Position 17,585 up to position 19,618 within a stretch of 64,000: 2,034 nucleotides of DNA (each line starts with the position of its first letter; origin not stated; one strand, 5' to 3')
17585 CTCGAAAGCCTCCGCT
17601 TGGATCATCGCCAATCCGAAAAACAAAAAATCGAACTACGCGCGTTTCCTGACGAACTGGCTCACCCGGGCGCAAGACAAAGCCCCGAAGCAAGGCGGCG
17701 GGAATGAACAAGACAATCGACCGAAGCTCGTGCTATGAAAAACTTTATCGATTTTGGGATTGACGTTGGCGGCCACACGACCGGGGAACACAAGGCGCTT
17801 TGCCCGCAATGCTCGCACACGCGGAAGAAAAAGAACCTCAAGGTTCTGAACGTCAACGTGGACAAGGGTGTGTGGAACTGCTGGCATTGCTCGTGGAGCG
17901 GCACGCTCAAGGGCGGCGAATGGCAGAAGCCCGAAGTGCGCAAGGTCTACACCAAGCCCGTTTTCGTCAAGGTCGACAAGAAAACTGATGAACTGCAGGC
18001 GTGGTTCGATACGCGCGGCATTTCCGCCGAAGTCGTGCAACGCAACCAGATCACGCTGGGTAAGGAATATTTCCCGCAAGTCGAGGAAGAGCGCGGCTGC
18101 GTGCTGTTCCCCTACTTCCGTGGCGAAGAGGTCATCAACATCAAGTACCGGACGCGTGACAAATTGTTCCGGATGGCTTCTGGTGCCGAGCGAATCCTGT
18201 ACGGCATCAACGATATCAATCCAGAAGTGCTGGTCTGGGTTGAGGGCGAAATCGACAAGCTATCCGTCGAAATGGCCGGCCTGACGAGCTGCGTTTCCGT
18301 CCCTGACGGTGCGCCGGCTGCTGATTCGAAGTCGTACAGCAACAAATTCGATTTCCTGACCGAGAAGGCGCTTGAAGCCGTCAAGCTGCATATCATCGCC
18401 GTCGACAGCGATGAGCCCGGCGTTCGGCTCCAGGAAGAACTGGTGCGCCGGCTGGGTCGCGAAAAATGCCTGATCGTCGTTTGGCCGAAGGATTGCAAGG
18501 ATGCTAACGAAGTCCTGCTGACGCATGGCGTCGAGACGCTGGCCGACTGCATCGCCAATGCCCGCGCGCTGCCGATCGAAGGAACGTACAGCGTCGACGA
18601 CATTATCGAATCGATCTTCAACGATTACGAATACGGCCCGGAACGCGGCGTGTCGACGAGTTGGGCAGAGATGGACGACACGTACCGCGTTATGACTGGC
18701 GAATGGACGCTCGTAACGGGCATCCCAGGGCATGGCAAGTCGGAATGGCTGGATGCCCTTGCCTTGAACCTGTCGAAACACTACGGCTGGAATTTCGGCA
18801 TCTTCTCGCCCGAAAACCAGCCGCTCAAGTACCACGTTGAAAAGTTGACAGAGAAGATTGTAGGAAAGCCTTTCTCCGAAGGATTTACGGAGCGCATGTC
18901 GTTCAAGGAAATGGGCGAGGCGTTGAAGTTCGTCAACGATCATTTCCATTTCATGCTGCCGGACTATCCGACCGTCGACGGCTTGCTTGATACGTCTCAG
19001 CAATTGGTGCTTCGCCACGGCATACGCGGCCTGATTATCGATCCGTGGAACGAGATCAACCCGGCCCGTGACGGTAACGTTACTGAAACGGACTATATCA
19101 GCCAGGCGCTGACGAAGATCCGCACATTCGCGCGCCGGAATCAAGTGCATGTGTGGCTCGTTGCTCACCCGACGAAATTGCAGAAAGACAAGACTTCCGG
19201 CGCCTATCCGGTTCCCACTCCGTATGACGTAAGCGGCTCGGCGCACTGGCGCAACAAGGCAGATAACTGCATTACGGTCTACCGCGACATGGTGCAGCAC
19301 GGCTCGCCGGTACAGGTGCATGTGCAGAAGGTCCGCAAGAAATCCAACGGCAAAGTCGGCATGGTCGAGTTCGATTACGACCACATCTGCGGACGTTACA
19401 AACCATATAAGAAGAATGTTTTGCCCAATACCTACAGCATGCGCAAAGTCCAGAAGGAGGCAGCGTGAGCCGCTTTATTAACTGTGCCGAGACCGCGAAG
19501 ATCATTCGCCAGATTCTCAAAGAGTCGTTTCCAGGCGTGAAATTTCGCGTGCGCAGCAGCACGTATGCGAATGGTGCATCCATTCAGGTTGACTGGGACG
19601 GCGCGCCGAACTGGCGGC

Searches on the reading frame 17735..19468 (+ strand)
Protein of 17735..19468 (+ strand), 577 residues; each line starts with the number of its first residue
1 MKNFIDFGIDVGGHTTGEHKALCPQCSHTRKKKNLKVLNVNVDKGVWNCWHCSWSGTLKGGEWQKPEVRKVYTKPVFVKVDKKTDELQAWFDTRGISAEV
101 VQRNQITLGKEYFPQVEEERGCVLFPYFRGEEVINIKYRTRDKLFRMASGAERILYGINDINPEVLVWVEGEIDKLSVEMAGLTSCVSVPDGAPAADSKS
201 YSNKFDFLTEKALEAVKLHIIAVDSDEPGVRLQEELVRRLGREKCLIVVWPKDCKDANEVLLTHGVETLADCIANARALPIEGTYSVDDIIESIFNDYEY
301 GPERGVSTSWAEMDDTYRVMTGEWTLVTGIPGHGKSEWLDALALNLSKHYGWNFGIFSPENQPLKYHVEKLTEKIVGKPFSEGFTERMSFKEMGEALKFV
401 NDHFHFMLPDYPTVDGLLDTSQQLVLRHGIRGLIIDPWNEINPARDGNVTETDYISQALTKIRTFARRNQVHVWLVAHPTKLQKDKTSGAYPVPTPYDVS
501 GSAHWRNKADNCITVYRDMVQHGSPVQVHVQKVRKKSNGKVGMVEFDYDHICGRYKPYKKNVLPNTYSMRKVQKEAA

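Call 34: search_protein_families(library=phrogs, proteins=[window:17735-19468:+], max_evalue=0.00001)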
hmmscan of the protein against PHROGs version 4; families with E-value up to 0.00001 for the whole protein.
window:17735-19468:+ (577 aa): 6 families
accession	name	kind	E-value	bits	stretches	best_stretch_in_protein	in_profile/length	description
phrog_239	-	DNA, RNA and nucleotide metabolism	2e-91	309.2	1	16-568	38-609/801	DNA primase/helicase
phrog_5482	-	unknown function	1.9e-37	129.8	1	291-561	15-302/341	-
phrog_18375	-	DNA, RNA and nucleotide metabolism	9.8e-35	120.9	1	293-559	346-616/644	DNA primase/helicase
phrog_47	-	DNA, RNA and nucleotide metabolism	6.3e-17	62.4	1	12-279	41-340/947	DNA primase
phrog_19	-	DNA, RNA and nucleotide metabolism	2.2e-16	60.9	1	283-559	307-582/621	DnaB-like replicative helicase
phrog_849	-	DNA, RNA and nucleotide metabolism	1.8e-07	31.5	1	83-274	145-341/435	DNA primase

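Call 54: find_encoding_contigs(protein=window:17735-19468:+, flank=10000, max_places=1)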
Protein window:17735-19468:+ (577 aa): 1 contig read that carries it; 1 place shown.
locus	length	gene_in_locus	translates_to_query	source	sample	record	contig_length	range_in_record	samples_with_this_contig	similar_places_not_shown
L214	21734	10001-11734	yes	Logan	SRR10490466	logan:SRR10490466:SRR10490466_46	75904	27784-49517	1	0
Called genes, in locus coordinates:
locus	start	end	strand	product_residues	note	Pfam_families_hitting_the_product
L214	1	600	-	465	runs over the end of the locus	-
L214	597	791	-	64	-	-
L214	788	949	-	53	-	-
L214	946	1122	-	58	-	-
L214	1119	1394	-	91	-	-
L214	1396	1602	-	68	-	-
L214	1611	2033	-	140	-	-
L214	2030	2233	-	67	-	-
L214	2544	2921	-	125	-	-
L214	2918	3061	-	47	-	-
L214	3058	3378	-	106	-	-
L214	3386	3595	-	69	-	-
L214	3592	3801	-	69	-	-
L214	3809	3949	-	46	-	-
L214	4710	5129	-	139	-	-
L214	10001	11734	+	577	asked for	PF13155:Toprim_2 (weak), PF13662:Toprim_4 (faint), PF03796:DnaB_C, PF13481:AAA_25 (weak)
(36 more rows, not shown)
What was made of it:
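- A CI-like HTH gene with divergent operons, plus Rep_O and NinG (call 54).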
